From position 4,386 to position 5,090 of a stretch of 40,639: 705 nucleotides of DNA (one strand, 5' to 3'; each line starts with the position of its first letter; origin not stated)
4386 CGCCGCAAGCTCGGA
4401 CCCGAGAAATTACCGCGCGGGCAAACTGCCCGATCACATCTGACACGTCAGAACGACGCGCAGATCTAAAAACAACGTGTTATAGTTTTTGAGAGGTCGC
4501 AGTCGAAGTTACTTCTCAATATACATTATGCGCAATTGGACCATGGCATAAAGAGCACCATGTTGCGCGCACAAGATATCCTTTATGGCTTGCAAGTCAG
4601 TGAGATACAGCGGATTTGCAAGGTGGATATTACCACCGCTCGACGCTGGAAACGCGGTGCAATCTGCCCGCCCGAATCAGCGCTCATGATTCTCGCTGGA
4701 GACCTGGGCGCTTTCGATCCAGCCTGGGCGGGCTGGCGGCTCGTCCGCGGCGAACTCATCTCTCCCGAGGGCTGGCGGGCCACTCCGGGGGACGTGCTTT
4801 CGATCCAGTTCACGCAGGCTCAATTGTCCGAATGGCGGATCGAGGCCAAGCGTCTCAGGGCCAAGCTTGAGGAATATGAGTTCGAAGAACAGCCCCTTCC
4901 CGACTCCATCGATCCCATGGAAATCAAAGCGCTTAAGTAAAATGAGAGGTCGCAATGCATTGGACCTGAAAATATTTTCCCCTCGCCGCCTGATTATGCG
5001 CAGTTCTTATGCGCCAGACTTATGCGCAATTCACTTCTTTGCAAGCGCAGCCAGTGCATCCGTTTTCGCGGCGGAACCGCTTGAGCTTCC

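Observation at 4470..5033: Densely repeated arm junction: a DUF3653-like gene flanked by direct repeats plus three tandem 13-mers, where lambda synteny predicts attP and int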

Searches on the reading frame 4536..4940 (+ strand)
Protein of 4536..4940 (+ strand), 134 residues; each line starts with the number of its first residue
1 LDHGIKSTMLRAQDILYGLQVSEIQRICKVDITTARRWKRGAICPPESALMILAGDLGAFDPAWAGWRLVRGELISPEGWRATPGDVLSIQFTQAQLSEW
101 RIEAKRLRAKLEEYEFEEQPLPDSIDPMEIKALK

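Call 9: search_protein_families(library=pfam, proteins=[window:4536-4940:+], max_evalue=0.01)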
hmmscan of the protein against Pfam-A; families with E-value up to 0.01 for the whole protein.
window:4536-4940:+ (134 aa): 1 family
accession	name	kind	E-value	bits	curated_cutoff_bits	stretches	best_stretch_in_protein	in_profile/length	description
PF12375.13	DUF3653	-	2.1e-09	37.8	22.4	1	62-107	7-52/66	Phage protein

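Call 16: find_homologous_proteins(query=window:4536-4940:+)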
Query window:4536-4940:+ (134 aa): 198 proteins with E <= 0.001 among 206 candidates; the best 120 are listed.
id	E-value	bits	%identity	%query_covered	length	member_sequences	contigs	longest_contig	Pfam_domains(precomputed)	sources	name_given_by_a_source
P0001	6.3e-78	277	100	94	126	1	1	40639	PF12375.14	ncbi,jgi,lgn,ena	-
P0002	1.2e-49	186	72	87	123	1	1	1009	PF12375.14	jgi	jgi:hypothetical protein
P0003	6.5e-48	180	68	90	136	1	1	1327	PF12375.14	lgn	-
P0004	6.4e-47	177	69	85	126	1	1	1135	PF12375.14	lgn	-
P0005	2.5e-46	175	74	80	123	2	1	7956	-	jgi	jgi:hypothetical protein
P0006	5.9e-46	174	68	85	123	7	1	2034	PF12375.14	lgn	-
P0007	1.4e-44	169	62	93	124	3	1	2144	PF12375.14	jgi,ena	-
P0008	8.1e-44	167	66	85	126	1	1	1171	PF12375.14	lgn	-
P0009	2.3e-42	162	65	87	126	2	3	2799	PF12375.14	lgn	-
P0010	4.7e-42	161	61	87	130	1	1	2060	PF12375.14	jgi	jgi:hypothetical protein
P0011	6.3e-42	161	61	87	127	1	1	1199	-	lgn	-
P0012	2.7e-41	159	63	87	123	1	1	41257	PF12375.14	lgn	-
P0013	6.4e-41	158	66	81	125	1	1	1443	-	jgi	jgi:hypothetical protein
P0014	8.1e-41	157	68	80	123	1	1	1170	PF12375.14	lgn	-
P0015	9.8e-41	157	61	87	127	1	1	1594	PF12375.14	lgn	-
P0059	1.4e-34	137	54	86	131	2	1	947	PF12375.14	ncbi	-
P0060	1.7e-34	137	56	88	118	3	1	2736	PF12375.14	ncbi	-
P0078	3.1e-33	133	55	87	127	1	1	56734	PF12375.14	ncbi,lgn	-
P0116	1.6e-29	121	50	86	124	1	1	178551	-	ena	-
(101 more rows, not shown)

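Call 18: find_encoding_contigs(protein=P0001, flank=3000, max_places=3)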
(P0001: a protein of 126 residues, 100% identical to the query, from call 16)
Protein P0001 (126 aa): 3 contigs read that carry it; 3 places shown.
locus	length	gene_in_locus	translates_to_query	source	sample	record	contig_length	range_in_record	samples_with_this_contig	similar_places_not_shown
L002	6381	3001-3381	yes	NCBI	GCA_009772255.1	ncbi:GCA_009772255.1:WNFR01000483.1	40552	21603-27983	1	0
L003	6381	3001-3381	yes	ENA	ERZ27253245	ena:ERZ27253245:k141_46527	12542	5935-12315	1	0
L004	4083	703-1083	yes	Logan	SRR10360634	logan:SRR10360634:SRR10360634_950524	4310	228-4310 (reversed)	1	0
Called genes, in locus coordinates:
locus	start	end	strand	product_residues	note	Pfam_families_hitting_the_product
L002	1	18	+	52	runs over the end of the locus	-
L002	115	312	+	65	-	-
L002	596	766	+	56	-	-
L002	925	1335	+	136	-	-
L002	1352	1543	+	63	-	-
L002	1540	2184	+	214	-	-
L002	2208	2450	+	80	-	-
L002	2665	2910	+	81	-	PF02796:HTH_7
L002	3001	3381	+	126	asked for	PF12375:DUF3653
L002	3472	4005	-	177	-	-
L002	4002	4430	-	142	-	PF05838:Glyco_hydro_108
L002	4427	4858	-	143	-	-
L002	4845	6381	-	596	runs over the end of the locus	-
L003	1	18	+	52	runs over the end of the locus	-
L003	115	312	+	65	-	-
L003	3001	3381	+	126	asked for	PF12375:DUF3653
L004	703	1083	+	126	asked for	PF12375:DUF3653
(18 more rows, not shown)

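Call 19: find_encoding_contigs(protein=P0116, flank=10000, max_places=2)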
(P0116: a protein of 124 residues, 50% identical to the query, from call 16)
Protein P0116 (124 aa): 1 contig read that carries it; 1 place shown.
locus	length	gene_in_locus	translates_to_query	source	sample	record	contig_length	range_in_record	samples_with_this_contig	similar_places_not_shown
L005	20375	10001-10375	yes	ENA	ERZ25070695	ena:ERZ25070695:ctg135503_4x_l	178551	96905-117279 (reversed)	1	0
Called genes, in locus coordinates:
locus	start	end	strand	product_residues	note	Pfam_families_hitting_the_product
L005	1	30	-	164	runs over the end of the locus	PF13404:HTH_AsnC-type, PF13412:HTH_24, PF01037:AsnC_trans_reg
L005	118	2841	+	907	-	PF28598:PDH_E1_N, PF00456:Transketolase_N (faint), PF17831:PDH_E1_M, PF22613:Transketolase_C_1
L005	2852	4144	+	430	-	PF00364:Biotin_lipoyl, PF25984:BSH_YknX (faint), PF02817:E3_binding, PF00198:2-oxoacid_dh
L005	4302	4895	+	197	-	PF00881:Nitroreductase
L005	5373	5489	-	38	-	-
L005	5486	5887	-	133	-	PF01292:Ni_hydr_CYTB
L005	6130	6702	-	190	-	PF04264:YceI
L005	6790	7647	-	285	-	PF02678:Pirin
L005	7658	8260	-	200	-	PF00258:Flavodoxin_1 (weak), PF03358:FMN_red, PF12724:Flavodoxin_5 (faint)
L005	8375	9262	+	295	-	PF00126:HTH_1, PF03466:LysR_substrate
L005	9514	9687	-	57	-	-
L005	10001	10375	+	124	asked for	-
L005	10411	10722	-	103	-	-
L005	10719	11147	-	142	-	-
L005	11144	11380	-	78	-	-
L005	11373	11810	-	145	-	PF01464:SLT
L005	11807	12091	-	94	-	-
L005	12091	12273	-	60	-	-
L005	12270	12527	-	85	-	-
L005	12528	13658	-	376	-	-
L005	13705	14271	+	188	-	PF13392:HNH_3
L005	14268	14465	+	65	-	-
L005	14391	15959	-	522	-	-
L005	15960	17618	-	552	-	-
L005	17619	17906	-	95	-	-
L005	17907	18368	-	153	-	-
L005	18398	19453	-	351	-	-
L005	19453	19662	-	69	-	-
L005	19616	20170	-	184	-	-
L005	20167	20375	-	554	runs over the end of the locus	-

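Call 20: find_encoding_contigs(protein=P0078, flank=10000, max_places=2)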
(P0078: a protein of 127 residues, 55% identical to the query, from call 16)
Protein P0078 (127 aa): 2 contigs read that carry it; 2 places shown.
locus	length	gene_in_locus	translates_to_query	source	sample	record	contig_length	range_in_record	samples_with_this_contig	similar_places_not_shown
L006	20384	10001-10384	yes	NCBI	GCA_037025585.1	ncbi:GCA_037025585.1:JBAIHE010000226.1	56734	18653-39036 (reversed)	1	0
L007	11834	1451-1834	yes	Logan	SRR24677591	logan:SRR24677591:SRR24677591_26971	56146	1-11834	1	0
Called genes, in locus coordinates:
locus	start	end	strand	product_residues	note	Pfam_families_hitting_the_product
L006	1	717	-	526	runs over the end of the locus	-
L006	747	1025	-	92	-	-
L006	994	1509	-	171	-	-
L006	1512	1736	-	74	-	-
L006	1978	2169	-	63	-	-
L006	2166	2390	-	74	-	-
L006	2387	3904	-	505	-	PF04851:ResIII, PF00270:DEAD, PF00271:Helicase_C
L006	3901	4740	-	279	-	-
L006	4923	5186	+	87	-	-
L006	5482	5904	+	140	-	-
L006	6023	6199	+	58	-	-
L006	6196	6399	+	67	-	-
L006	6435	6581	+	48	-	-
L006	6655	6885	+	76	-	PF24806:DUF7706 (faint)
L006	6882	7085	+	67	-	-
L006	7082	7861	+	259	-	PF04404:ERF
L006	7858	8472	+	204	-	PF09588:YqaJ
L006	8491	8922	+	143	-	-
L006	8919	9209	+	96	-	PF07102:YbcO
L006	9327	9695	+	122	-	PF10544:T5orf172, PF13455:MUG113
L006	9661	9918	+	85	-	-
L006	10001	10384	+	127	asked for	PF12375:DUF3653 (weak)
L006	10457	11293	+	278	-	PF00589:Phage_integrase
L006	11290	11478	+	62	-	-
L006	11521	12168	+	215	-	-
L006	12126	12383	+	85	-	-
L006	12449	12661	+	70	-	-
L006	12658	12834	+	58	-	-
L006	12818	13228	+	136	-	PF27050:Phage_P22_Y8K6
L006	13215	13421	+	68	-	-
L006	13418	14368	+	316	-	-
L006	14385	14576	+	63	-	-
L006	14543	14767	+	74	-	-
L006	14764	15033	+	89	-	-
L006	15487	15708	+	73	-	-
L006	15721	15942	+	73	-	-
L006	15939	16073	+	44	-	-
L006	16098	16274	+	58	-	-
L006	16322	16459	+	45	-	-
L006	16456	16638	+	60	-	-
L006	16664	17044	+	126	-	PF22147:AcrIC5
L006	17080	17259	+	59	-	-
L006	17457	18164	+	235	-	-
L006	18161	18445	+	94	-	-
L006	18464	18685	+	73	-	-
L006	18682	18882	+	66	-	-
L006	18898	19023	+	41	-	-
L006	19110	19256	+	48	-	PF04448:DUF551 (weak)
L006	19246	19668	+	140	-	-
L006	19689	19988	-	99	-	-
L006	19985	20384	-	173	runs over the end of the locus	-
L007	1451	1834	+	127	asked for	PF12375:DUF3653 (weak)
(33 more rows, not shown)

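Call 26: find_related_loci(query=A2, collection=genome_contigs, flank=10000)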
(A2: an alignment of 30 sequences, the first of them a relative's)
Query A2 (126 aa) in genome_contigs; peptide patterns used: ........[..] (x = any residue, [..] = any of these).
192 stretches matched a pattern; 2 encode a relative of the query (tblastn E <= 1e-3); 2 distinct loci.
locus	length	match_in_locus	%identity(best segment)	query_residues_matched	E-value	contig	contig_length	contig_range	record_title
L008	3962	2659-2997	47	1-115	3e-34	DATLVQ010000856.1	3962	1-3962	MAG TPA_asm: Bryobacteraceae bacterium isolate SMAG_U13196 k141_663645, whole genome shotgun sequence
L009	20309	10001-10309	52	8-116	6e-32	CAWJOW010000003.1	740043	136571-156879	MAG: uncultured Gammaproteobacteria bacterium isolate MFD04463.bin.1.82 genome assembly, contig: contig_54075, whole gen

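Call 27: find_related_loci(query=A2, collection=viral_contigs, flank=4000)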
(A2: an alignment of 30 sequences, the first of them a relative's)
Query A2 (126 aa) in viral_contigs; peptide patterns used: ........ (x = any residue, [..] = any of these).
39 stretches matched a pattern; 16 encode a relative of the query (tblastn E <= 1e-3); 16 distinct loci.
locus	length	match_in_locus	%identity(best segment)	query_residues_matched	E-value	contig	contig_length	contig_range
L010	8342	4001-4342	68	1-114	1e-50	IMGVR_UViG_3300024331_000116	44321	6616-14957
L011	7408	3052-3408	61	1-115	3e-42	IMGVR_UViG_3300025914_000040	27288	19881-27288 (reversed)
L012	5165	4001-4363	56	1-118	1e-40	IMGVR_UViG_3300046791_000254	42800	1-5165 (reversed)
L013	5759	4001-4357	55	1-115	9e-39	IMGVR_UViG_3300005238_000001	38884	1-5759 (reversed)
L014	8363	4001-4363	54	1-118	2e-38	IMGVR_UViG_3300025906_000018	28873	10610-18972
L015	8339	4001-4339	54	1-115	5e-38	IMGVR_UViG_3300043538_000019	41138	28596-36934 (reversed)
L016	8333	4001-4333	59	8-115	4e-38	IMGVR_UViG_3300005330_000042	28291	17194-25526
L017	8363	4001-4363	53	1-118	2e-37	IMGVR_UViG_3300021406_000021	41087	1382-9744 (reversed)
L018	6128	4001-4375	50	1-118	4e-37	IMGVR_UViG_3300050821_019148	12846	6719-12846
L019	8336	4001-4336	54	8-114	2e-36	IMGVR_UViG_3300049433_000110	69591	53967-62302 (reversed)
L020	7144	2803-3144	51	1-116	1e-36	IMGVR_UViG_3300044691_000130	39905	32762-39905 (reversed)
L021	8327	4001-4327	52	6-116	4e-36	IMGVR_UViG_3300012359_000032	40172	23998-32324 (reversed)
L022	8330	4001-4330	52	5-116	9e-36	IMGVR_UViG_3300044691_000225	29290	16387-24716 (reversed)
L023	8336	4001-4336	49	1-114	7e-34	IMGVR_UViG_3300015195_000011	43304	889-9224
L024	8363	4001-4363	53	1-116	9e-32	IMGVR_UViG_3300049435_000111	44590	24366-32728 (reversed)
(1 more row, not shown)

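Call 36: search_protein_families(library=pfam, proteins=[L009:10342-11160:-, L009:11284-11826:+, L009:11875-12390:-, L009:12311-12904:-, L009:13904-15361:-, L009:15358-16788:-, L009:17465-18196:-, L009:18916-20259:-, L009:8044-8508:+, L009:5307-6713:+], max_evalue=0.001)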
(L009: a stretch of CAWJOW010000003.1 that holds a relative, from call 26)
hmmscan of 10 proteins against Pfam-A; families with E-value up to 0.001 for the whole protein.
L009:10342-11160:- (272 aa): 0 families

L009:11284-11826:+ (180 aa): 0 families

L009:11875-12390:- (171 aa): 0 families

L009:12311-12904:- (197 aa): 0 families

L009:13904-15361:- (485 aa): 6 families
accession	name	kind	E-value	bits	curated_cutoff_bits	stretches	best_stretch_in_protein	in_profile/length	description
PF01406.26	tRNA-synt_1e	-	1.6e-128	428.7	27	1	17-313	4-299/301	tRNA synthetases class I (C) catalytic domain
PF09190.17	DALR_2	-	3.1e-16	60.1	22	1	340-394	1-56/57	DALR domain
PF09334.17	tRNA-synt_1g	-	2e-11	43.8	20.1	2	255-297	316-357/391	tRNA synthetases class I (M)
PF23493.1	CysS_C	-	3.7e-10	40.2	23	1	433-483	2-51/51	Cysteinyl-tRNA ligase anticodon binding domain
PF01921.24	tRNA-synt_1f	-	8.1e-07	28.7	27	1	263-298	279-313/360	tRNA synthetases class I (K)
PF00133.28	tRNA-synt_1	-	6.5e-05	22.3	22.7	0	222-304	330-412/414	tRNA synthetases class I (I, L, M and V)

L009:15358-16788:- (476 aa): 1 family
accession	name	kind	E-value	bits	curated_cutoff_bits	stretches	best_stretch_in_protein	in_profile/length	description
PF00749.27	tRNA-synt_1c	-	1e-77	261.6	23.4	1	15-327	3-312/314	tRNA synthetases class I (E and Q), catalytic domain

L009:17465-18196:- (243 aa): 0 families

L009:18916-20259:- (447 aa): 3 families
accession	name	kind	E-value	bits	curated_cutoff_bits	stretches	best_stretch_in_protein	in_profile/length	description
PF02518.31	HATPase_c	-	4.2e-26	92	26.4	1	340-446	2-110/111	Histidine kinase-, DNA gyrase B-, and HSP90-like ATPase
PF00672.30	HAMP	-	7.6e-12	45.8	25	1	187-238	2-53/53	HAMP domain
PF00512.31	HisKA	-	1e-09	38.7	26.9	1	243-296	2-62/66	His Kinase A (phospho-acceptor) domain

L009:8044-8508:+ (154 aa): 0 families

L009:5307-6713:+ (468 aa): 0 families

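Call 46: search_solved_structures(query=A2, max_evalue=1, show_alignments=2)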
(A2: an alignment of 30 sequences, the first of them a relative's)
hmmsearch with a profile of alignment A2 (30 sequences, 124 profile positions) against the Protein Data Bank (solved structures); distinct sequences matched with E-value up to 1: 1.
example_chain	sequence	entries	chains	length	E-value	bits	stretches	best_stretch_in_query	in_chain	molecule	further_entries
7xya_G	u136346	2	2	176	0.35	14.3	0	67-104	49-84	AlpA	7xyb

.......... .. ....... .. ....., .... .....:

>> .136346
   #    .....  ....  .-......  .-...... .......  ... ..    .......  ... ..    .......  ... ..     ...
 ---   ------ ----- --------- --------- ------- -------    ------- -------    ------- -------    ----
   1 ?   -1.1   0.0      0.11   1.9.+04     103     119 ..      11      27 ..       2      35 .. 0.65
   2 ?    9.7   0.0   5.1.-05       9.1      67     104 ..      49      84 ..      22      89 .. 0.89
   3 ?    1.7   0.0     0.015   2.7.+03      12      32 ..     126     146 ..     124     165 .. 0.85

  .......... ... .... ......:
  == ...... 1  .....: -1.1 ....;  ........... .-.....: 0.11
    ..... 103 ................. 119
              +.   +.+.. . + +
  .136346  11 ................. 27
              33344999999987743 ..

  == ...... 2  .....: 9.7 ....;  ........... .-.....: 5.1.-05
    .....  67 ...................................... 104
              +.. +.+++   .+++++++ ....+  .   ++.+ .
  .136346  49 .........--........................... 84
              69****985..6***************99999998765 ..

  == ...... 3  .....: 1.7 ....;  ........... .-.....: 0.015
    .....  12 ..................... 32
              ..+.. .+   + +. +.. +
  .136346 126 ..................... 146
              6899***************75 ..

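Call 64: list_cluster_members(proteins=[P0001, P0078, P0060, P0059])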
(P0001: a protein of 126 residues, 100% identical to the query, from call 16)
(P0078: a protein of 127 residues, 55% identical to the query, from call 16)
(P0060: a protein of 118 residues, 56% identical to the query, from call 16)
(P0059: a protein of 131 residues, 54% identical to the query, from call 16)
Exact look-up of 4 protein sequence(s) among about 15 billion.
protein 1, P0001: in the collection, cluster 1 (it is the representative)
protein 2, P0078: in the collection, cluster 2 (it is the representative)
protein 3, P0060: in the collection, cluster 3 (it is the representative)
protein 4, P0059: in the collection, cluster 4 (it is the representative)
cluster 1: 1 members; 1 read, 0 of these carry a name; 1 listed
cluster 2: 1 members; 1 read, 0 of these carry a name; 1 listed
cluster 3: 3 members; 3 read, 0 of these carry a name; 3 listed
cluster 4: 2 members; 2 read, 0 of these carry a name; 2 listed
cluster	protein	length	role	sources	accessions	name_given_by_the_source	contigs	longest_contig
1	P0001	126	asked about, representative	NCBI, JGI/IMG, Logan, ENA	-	-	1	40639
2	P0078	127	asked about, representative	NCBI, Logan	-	-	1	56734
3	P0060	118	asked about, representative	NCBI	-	-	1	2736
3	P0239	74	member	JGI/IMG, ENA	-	-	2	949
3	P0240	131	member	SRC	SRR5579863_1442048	-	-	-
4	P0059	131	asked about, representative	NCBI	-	-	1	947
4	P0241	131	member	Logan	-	-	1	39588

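Call 66: find_homologous_proteins(query=L005:118-2841:+, max_evalue=1e-50)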
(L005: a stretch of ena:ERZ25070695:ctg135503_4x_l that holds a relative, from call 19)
Query L005:118-2841:+ (907 aa): 8000 proteins with E <= 1e-50 among 8000 candidates; the best 120 are listed.
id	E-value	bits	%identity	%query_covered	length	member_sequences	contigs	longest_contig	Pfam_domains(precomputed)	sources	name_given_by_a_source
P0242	0.0e+0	1925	93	99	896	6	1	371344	PF17831.6,PF22613.2,PF28598.1,PF00456.27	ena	-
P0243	0.0e+0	1920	92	99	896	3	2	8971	PF17831.6,PF22613.2,PF28598.1,PF00456.27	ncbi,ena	-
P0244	0.0e+0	1915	92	99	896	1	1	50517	PF17831.6,PF22613.2,PF28598.1,PF00456.27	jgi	jgi:pyruvate dehydrogenase E1 component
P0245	0.0e+0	1868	90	99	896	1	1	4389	PF17831.6,PF22613.2,PF28598.1,PF00456.27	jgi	jgi:pyruvate dehydrogenase E1 component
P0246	0.0e+0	1857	89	99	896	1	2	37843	PF17831.6,PF22613.2,PF28598.1,PF00456.27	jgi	jgi:pyruvate dehydrogenase E1 component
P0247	0.0e+0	1851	88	100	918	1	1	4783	PF17831.6,PF22613.2,PF28598.1,PF00456.27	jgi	jgi:pyruvate dehydrogenase E1 component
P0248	0.0e+0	1850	89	99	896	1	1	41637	PF17831.6,PF22613.2,PF28598.1,PF00456.27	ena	-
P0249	0.0e+0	1849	88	100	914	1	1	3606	PF17831.6,PF22613.2,PF28598.1,PF00456.27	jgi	jgi:pyruvate dehydrogenase E1 component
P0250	0.0e+0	1848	88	100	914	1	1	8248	PF17831.6,PF22613.2,PF28598.1,PF00456.27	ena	-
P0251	0.0e+0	1848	88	99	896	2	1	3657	PF17831.6,PF22613.2,PF28598.1,PF00456.27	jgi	jgi:pyruvate dehydrogenase E1 component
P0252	0.0e+0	1847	89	99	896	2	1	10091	PF17831.6,PF22613.2,PF28598.1,PF00456.27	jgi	jgi:pyruvate dehydrogenase E1 component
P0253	0.0e+0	1845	88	99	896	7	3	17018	PF17831.6,PF22613.2,PF28598.1,PF00456.27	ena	-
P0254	0.0e+0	1845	88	99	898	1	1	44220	PF17831.6,PF22613.2,PF28598.1,PF00456.27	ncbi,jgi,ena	jgi:pyruvate dehydrogenase E1 component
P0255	0.0e+0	1842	88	99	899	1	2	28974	PF17831.6,PF22613.2,PF28598.1,PF00456.27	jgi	jgi:pyruvate dehydrogenase E1 component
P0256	0.0e+0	1839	87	100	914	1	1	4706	PF17831.6,PF22613.2,PF28598.1,PF00456.27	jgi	jgi:pyruvate dehydrogenase E1 component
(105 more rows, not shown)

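Call 67: find_encoding_contigs(protein=P0242, flank=10000, max_places=2)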
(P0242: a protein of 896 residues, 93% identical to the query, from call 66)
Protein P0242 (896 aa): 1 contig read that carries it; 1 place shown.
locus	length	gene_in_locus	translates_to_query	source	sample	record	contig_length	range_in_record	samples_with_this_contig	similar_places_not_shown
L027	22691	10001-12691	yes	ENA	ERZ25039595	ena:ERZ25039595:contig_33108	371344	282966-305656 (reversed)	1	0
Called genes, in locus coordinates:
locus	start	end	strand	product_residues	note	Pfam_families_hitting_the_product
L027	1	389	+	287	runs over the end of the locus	PF01370:Epimerase (faint), PF05368:NmrA, PF13460:NAD_binding_10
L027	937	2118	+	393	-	PF00296:Bac_luciferase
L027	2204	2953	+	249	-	PF01177:Asp_Glu_race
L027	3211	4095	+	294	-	PF01261:AP_endonuc_2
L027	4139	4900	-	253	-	PF00440:TetR_N, PF17939:TetR_C_30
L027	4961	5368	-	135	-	PF00196:GerE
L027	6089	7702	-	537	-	PF00501:AMP-binding, PF13193:AMP-binding_C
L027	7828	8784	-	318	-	PF01557:FAA_hydrolase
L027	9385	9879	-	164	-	PF13404:HTH_AsnC-type, PF13412:HTH_24, PF01037:AsnC_trans_reg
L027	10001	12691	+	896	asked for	PF28598:PDH_E1_N, PF00456:Transketolase_N (faint), PF17831:PDH_E1_M, PF22613:Transketolase_C_1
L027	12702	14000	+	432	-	PF00364:Biotin_lipoyl, PF25984:BSH_YknX (faint), PF02817:E3_binding, PF00198:2-oxoacid_dh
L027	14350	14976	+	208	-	PF04255:DUF433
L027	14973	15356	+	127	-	PF18478:PIN_10 (weak), PF18480:DUF5615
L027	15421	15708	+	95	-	PF13744:HTH_37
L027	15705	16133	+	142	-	-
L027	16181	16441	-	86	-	PF03693:ParD_antitoxin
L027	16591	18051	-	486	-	PF02810:SEC-C, PF09722:Xre_MbcA_ParS_C (faint)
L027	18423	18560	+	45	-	PF09722:Xre_MbcA_ParS_C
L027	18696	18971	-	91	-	PF13744:HTH_37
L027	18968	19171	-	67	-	PF05973:Gp49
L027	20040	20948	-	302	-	PF00480:ROK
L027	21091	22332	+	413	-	PF07690:MFS_1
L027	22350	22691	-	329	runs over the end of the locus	PF00356:LacI, PF00532:Peripla_BP_1, PF13377:Peripla_BP_3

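Call 74: search_dna_similar(query=P0001, collection=phages, mode=protein, max_evalue=0.001, max_rows=40)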
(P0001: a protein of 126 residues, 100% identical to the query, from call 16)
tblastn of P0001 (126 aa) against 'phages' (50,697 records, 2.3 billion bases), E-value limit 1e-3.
No match.

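Call 79: predict_structure(alignment_id=A2)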
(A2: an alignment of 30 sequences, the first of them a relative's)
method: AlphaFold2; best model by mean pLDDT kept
length: 126 residues; sequences in the alignment: 30
mean_pLDDT: 86.8   pTM: 0.54
mean pLDDT of the five models: 86.8, 83.2, 83.0, 81.4, 78.3
residues with pLDDT >= 90: 61; 70-90: 51; 50-70: 14; < 50: 0
segments of 3 or more residues with pLDDT < 50: none
pLDDT, mean of each block of 10 residues (from residue 1): 84 96 97 92 89 87 90 86 87 95 81 72 61
secondary structure, 60 per line:
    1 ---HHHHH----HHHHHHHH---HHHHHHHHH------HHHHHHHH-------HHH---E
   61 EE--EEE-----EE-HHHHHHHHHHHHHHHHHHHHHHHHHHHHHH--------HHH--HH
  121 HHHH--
elements in order: H4-8 H13-20 H24-32 H39-46 E60-62 E65-67 H76-105 H119-124
